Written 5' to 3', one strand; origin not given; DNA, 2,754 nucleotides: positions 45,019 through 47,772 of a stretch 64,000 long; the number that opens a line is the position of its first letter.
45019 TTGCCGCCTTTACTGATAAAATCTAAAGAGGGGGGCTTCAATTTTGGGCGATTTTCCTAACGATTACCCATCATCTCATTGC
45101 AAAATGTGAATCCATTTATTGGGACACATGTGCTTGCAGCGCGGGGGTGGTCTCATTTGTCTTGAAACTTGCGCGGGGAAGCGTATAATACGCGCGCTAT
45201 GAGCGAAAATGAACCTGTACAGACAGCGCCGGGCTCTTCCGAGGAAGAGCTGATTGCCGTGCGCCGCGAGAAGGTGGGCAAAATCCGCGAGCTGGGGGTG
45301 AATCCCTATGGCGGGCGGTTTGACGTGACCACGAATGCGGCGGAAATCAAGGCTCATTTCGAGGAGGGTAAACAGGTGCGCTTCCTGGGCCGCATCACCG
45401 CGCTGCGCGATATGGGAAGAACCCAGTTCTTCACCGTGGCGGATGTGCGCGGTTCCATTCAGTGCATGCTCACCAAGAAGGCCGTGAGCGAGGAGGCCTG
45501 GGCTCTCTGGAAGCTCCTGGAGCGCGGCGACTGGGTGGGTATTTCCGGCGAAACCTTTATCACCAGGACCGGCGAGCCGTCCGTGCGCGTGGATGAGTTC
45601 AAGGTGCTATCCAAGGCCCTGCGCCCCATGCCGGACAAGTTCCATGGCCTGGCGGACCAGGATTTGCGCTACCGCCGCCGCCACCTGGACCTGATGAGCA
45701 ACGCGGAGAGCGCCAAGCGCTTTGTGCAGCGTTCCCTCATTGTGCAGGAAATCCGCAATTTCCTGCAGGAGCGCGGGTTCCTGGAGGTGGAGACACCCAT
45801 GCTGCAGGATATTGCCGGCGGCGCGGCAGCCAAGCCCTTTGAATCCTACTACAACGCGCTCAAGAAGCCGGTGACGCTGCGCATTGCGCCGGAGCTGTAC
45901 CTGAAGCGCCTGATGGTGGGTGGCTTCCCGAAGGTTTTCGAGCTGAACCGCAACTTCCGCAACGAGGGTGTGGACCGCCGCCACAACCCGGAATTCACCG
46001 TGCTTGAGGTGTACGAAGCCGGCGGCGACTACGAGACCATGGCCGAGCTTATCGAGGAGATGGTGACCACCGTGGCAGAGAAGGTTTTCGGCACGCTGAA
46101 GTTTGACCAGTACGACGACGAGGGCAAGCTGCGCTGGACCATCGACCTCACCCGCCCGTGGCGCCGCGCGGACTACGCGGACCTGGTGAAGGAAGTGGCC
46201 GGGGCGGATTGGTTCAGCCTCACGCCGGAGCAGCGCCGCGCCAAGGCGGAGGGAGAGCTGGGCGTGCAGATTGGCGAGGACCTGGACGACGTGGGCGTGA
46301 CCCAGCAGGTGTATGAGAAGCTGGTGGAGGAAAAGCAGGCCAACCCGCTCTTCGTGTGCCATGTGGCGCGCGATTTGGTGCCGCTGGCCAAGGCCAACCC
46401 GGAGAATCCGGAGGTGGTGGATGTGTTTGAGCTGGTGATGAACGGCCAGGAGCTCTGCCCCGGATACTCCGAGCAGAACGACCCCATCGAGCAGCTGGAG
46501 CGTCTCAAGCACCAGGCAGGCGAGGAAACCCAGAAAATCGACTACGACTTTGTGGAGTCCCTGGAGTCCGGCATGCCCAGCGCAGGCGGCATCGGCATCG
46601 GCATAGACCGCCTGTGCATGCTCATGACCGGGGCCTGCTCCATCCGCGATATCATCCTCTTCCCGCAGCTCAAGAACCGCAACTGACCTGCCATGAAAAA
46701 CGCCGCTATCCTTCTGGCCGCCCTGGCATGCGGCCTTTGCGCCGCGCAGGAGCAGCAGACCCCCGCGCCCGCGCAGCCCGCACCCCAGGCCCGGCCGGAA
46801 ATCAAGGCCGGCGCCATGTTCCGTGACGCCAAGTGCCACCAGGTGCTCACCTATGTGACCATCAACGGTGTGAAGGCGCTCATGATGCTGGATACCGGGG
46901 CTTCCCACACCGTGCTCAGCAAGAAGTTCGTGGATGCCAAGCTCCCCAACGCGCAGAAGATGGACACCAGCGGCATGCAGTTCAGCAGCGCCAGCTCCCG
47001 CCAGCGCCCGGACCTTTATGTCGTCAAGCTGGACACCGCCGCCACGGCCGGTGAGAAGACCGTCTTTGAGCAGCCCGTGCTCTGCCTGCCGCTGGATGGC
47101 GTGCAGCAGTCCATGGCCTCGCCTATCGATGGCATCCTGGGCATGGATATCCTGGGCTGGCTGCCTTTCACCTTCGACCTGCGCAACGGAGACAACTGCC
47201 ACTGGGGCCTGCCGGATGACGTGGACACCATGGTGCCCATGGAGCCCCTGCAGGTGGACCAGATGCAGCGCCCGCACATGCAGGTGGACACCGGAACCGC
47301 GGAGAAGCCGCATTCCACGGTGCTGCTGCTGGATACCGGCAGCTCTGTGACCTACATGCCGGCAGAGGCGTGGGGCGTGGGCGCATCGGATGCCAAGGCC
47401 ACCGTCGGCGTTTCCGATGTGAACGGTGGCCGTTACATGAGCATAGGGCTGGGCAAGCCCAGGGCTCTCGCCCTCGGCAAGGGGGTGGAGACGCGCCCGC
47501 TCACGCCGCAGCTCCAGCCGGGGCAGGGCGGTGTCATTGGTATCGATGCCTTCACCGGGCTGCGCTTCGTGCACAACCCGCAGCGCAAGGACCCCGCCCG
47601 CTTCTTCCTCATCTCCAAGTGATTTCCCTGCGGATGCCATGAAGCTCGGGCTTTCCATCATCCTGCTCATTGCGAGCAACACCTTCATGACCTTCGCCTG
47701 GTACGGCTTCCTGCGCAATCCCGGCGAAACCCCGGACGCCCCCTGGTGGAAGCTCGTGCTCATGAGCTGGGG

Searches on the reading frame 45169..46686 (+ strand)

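Call 19: search_protein_families(library=pfam, proteins=[window:45169-46686:+], max_evalue=0.01)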
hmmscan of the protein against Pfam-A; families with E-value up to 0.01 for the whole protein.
window:45169-46686:+ (505 aa): 4 families
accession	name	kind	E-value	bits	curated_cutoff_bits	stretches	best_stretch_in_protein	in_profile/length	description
PF00152.25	tRNA-synt_2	-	3.3e-81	273.2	25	1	163-501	1-307/308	tRNA synthetases class II (D, K and N)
PF01336.31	tRNA_anti-codon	-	5.1e-13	49.2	27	1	70-147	1-75/75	OB-fold nucleic acid binding domain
PF01409.25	tRNA-synt_2d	-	1.1e-05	25.5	19.8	0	255-309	104-156/246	tRNA synthetases class II core domain (F)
PF13742.12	tRNA_anti_2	-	0.0077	16.9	27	0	53-143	3-93/95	OB-fold nucleic acid binding domain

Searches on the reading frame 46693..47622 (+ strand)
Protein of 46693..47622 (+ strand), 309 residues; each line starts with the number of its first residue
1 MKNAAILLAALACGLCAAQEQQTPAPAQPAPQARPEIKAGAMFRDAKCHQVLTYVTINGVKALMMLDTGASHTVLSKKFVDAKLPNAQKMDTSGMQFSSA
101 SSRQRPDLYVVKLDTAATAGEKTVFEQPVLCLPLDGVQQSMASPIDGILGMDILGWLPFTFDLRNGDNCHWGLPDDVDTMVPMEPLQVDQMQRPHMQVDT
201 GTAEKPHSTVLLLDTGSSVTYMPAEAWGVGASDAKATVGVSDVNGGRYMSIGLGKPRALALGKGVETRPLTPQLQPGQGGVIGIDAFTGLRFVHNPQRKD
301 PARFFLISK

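Call 19: search_protein_families(library=pfam, proteins=[window:46693-47622:+], max_evalue=0.01)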
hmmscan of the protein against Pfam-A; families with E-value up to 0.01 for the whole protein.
window:46693-47622:+ (309 aa): 4 families
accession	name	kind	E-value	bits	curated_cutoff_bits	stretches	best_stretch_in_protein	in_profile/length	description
PF13650.11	Asp_protease_2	-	2.2e-13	51.1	24.3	1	55-152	3-89/90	Aspartyl protease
PF13975.11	gag-asp_proteas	-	1.2e-11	45.5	28.2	1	55-154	3-90/92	gag-polyprotein putative aspartyl protease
PF00077.25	RVP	-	4.5e-06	27.3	20.7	1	53-129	7-82/101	Retroviral aspartyl protease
PF08284.16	RVP_2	-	0.0058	16.9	20.3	0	51-82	22-53/136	Retroviral aspartyl protease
